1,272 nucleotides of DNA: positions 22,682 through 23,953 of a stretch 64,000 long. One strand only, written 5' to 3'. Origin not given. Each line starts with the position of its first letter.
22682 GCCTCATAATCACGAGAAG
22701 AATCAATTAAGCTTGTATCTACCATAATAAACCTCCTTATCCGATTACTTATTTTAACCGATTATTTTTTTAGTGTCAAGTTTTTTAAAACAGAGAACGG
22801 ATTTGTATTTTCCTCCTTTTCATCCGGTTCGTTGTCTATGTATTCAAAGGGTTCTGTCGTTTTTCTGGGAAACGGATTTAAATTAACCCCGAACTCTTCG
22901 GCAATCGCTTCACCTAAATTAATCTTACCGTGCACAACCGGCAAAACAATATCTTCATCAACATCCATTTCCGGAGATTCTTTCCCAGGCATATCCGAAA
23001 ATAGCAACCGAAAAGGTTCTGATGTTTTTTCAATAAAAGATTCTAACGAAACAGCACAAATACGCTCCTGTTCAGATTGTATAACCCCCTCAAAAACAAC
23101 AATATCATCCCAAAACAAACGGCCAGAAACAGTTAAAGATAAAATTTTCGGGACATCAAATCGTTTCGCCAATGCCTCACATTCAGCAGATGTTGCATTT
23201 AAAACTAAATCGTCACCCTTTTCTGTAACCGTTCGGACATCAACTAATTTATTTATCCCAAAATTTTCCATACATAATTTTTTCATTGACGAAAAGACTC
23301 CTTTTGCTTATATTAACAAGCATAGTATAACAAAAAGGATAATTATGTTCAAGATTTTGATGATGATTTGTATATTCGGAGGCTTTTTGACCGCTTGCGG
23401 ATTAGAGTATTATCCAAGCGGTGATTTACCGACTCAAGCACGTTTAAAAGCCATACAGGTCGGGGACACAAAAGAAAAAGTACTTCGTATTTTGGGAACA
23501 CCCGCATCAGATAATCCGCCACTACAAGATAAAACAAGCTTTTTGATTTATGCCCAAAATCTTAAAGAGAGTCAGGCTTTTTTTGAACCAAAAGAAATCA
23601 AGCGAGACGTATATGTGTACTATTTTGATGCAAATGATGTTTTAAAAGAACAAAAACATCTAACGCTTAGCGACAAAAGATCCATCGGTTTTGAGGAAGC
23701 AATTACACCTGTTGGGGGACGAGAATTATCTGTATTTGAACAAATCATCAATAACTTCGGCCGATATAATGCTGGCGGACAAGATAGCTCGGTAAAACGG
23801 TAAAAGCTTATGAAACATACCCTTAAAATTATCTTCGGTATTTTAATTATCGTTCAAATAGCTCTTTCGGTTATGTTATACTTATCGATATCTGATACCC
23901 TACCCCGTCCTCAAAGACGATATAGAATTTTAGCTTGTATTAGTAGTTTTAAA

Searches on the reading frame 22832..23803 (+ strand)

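Call 54: search_protein_families(library=pfam, proteins=[window:22832-23803:+], max_evalue=0.01)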
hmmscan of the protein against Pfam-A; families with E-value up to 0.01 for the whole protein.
window:22832-23803:+ (323 aa): 1 family
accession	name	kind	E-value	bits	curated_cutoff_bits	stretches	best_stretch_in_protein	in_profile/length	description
PF04355.18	BamE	-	6.2e-09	36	23.2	1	197-273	1-69/71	Outer membrane protein assembly factor BamE domain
